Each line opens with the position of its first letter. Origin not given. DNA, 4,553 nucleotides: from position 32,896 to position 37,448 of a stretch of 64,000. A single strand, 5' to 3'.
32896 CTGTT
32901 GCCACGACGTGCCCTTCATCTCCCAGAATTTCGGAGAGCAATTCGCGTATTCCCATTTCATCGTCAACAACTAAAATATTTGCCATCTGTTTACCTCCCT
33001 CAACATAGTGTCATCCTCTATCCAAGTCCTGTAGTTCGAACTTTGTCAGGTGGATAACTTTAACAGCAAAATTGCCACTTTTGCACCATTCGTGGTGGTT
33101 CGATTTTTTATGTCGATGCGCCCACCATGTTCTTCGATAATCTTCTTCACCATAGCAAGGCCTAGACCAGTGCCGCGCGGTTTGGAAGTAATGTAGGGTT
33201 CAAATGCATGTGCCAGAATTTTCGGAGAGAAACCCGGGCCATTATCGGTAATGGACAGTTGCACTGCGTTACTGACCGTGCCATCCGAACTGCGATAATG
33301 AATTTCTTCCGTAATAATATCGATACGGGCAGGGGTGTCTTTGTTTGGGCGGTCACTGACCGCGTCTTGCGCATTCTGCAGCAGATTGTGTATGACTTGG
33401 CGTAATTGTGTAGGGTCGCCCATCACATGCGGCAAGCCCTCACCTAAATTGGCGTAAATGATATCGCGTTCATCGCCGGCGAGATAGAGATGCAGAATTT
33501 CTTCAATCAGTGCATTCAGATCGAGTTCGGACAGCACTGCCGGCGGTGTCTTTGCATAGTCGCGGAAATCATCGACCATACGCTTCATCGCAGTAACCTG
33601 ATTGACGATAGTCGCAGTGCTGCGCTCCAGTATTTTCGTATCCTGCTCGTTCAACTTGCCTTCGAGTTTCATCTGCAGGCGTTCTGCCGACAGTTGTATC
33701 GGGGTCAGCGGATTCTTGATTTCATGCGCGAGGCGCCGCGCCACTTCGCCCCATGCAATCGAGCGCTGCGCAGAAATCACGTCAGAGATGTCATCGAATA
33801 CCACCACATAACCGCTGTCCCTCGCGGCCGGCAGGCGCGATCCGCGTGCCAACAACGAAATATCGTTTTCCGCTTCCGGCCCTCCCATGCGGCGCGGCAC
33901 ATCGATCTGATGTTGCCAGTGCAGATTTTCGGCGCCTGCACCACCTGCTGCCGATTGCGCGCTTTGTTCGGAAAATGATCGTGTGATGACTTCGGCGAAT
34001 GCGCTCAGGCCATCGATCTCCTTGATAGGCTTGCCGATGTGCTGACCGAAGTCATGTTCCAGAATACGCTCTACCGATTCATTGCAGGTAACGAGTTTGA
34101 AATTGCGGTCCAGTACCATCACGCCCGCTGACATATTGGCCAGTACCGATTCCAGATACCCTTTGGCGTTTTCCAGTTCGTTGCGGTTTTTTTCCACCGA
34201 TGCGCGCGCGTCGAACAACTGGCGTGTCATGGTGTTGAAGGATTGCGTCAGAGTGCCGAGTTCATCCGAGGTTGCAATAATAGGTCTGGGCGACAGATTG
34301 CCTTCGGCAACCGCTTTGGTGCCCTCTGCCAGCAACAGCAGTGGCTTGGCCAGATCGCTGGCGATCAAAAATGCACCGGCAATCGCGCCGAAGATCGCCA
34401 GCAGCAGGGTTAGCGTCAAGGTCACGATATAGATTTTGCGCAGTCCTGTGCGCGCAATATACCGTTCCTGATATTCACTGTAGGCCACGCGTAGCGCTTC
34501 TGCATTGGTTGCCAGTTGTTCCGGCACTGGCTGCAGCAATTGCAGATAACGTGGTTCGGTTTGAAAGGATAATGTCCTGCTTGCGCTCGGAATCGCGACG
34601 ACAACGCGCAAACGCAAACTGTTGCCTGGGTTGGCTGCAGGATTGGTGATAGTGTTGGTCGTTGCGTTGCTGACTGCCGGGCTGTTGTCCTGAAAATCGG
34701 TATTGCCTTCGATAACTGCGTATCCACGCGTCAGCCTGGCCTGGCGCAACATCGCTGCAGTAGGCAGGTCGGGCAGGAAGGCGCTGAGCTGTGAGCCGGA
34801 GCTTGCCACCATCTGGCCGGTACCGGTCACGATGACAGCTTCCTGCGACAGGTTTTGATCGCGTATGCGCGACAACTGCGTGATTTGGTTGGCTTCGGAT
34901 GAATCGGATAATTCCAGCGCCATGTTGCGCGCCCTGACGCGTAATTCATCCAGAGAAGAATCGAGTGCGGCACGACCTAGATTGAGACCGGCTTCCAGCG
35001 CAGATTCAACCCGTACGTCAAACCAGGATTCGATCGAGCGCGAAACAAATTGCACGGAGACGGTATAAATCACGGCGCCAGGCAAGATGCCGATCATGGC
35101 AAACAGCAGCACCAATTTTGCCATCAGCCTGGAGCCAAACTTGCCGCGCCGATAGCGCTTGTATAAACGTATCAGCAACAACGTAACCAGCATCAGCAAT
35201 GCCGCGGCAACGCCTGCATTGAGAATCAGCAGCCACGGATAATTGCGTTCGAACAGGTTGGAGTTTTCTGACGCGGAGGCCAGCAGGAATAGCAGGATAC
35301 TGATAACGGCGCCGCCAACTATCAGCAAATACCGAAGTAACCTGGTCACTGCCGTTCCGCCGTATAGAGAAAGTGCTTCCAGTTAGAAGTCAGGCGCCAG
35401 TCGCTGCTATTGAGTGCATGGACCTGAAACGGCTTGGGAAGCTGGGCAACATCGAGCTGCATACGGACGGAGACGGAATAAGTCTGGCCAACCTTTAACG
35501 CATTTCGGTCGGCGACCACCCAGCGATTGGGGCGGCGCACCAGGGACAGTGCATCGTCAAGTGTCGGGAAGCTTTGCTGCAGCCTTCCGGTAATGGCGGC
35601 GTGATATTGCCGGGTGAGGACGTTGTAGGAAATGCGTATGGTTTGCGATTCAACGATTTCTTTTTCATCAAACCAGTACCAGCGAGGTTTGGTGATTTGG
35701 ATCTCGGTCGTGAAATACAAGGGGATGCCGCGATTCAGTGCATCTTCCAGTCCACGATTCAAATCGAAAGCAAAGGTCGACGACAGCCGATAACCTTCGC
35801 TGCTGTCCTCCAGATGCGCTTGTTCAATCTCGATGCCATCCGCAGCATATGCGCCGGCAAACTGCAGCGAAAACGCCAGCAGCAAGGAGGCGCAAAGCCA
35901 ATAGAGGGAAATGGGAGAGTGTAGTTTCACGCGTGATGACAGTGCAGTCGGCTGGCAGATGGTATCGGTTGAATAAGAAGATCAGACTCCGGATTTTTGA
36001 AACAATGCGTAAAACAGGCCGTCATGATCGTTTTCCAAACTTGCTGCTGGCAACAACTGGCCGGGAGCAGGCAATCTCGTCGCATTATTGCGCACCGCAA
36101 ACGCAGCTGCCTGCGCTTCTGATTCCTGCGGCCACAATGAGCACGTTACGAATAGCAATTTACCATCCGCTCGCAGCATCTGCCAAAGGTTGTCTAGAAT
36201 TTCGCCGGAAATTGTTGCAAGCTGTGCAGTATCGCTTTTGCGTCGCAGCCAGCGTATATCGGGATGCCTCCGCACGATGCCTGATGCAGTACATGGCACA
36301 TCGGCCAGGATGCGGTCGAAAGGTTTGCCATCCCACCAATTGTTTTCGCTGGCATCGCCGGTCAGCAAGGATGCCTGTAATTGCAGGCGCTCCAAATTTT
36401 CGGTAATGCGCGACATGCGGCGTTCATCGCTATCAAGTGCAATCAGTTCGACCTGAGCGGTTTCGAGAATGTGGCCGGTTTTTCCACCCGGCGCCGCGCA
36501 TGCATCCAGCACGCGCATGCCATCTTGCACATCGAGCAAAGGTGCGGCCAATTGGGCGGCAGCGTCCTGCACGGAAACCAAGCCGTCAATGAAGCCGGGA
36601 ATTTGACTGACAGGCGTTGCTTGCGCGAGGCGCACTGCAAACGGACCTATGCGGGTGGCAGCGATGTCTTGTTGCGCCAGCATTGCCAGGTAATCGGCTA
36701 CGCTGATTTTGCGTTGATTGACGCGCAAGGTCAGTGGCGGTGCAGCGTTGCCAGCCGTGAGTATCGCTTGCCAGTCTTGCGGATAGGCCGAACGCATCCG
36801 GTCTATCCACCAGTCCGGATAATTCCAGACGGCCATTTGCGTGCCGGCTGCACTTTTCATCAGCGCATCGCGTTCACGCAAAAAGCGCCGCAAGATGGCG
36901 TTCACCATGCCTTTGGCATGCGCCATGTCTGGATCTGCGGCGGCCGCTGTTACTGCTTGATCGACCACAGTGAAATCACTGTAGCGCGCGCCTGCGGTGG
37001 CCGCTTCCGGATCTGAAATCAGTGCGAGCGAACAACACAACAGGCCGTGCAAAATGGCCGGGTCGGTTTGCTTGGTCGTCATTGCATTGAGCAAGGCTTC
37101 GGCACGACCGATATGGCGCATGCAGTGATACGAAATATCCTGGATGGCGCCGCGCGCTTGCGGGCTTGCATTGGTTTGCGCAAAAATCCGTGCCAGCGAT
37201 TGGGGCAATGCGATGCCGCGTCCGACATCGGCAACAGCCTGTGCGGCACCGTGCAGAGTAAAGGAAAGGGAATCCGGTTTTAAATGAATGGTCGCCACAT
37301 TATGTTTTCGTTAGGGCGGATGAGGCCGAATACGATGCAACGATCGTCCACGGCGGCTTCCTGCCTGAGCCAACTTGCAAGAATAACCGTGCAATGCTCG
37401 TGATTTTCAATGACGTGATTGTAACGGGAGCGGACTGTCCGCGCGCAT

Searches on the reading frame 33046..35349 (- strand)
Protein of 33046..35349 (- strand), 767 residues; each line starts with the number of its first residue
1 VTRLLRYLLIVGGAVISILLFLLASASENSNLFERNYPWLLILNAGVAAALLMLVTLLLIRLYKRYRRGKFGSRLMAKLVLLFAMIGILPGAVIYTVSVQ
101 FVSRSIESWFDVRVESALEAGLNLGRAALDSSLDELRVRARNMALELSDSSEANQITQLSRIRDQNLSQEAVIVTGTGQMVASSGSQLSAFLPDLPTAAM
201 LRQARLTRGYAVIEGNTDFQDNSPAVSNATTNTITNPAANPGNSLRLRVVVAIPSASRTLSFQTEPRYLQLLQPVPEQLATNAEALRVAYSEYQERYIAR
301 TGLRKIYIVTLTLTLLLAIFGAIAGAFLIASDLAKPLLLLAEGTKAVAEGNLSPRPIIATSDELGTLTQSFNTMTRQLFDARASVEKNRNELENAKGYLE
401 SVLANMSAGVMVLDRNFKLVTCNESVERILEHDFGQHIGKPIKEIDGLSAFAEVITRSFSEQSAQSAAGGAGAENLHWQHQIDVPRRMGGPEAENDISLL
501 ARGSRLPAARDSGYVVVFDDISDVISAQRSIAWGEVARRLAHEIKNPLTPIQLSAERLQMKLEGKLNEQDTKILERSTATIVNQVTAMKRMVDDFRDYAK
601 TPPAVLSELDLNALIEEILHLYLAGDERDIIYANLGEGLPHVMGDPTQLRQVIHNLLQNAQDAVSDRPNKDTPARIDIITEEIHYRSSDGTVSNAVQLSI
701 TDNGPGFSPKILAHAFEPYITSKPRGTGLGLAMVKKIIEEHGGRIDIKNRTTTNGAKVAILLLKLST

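Call 34: search_protein_families(library=pfam, proteins=[window:33046-35349:-], max_evalue=0.001)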
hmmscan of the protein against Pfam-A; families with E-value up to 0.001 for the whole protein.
window:33046-35349:- (767 aa): 7 families
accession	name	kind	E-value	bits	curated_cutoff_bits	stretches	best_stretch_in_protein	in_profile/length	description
PF02518.31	HATPase_c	-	8.5e-21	74.9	26.4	1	644-760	1-105/111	Histidine kinase-, DNA gyrase B-, and HSP90-like ATPase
PF00672.30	HAMP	-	3.4e-11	43.7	25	1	329-378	2-51/53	HAMP domain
PF00512.31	HisKA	-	5.4e-11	42.8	26.9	1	534-600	3-62/66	His Kinase A (phospho-acceptor) domain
PF13188.13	PAS_8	-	2.4e-05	24.5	21.8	1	399-451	3-53/65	PAS domain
PF12860.13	PAS_7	-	0.00025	21.6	27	0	403-528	1-114/115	PAS fold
PF19312.4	NtrY_N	-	0.00027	20.8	23.2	1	17-158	17-159/291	NtrY N-terminal region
PF08448.16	PAS_4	-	0.0003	21.4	23.1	1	404-480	2-73/110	PAS fold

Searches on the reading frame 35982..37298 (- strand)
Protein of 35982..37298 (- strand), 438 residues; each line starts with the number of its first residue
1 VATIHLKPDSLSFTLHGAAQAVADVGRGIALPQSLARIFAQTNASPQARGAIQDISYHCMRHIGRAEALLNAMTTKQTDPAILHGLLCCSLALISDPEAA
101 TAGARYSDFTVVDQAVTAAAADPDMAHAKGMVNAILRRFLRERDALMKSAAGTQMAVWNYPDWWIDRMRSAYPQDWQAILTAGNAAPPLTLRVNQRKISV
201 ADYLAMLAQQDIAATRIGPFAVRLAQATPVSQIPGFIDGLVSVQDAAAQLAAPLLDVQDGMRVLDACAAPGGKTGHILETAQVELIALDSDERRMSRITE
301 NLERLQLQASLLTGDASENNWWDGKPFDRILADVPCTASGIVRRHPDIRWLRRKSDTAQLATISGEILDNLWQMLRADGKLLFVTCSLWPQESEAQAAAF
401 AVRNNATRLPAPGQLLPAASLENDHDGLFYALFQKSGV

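Call 34: search_protein_families(library=pfam, proteins=[window:35982-37298:-], max_evalue=0.001)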
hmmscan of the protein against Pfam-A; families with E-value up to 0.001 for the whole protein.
window:35982-37298:- (438 aa): 4 families
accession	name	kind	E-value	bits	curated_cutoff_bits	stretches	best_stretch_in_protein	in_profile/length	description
PF01189.24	Methyltr_RsmB-F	-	2.7e-45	154.9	27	1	254-409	3-162/199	16S rRNA methyltransferase RsmB/F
PF22458.1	RsmF-B_ferredox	-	1.6e-25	89.5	27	1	160-230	1-73/74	Methyltr_RsmF/B-like, ferredoxin-like domain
PF17125.10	Methyltr_RsmF_N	-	9.2e-05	23.2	34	1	161-246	2-86/86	N-terminal domain of 16S rRNA methyltransferase RsmF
PF01029.23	NusB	-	0.00071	20.4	23.1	0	38-141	34-133/133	NusB family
